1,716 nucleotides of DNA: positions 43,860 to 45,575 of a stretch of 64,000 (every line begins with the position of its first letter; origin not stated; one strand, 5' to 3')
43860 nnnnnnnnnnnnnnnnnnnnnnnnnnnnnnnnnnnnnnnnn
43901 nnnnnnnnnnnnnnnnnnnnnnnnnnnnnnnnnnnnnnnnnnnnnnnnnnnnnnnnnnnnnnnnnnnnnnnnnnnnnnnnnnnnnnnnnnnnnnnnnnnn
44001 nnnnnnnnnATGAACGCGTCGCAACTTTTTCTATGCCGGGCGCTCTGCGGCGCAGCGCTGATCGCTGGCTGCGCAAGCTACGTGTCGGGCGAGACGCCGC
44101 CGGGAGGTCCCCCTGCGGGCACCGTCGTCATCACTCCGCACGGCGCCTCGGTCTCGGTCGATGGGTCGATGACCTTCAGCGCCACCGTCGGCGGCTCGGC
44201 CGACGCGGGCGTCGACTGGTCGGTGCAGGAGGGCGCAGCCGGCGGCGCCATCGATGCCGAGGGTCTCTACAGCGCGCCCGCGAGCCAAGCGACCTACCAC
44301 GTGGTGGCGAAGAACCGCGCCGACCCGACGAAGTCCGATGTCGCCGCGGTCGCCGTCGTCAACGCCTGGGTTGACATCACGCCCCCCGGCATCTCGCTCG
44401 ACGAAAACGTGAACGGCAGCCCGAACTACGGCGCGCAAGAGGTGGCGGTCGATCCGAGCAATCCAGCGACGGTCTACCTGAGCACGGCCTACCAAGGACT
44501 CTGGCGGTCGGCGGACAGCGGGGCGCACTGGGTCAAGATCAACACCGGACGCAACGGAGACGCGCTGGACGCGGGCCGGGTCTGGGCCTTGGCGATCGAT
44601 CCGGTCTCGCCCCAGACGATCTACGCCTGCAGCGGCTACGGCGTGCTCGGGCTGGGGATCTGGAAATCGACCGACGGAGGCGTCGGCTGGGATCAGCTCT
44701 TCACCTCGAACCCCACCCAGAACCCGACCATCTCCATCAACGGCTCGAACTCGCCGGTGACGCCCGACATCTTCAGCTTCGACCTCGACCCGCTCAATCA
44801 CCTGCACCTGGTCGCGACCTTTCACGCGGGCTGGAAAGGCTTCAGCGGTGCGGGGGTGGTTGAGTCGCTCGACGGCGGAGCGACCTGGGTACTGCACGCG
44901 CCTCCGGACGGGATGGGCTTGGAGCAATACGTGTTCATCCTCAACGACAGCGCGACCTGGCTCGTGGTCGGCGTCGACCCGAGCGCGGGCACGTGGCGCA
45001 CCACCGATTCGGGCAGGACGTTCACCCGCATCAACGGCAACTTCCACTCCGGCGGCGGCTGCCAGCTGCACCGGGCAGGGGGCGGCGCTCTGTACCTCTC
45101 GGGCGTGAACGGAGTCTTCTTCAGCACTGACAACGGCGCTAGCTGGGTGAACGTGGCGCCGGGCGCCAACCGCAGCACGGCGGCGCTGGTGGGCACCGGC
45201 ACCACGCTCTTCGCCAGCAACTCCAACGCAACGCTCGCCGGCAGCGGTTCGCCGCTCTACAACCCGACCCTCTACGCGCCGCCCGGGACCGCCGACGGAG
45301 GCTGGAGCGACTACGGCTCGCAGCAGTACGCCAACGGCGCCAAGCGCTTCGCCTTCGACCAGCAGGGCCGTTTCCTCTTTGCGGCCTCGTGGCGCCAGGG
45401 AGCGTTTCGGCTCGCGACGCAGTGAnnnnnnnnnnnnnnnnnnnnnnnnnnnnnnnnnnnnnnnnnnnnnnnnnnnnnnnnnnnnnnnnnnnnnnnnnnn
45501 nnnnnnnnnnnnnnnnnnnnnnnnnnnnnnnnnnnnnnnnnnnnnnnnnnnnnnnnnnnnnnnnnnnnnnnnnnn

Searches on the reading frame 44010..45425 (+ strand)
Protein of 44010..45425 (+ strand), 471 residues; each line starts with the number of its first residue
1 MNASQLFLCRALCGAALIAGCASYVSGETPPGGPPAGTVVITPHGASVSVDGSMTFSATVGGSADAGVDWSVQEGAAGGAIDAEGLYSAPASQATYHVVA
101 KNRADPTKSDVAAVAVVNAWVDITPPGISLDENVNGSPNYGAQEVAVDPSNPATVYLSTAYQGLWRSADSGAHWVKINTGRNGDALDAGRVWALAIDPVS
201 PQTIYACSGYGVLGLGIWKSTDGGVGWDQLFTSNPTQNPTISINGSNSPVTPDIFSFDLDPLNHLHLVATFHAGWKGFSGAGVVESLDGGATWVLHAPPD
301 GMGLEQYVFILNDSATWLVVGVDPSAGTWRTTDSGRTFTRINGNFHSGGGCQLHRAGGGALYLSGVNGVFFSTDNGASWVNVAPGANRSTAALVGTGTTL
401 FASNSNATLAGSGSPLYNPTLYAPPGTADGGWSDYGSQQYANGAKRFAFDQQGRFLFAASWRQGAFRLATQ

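Call 31: search_protein_families(library=pfam, proteins=[window:44010-45425:+], max_evalue=0.001)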
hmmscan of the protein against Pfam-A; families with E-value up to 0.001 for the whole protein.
window:44010-45425:+ (471 aa): 1 family
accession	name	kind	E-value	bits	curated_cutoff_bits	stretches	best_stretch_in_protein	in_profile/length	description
PF15902.12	Sortilin-Vps10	-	5.4e-08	32.5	33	0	164-246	3-78/446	Sortilin, neurotensin receptor 3,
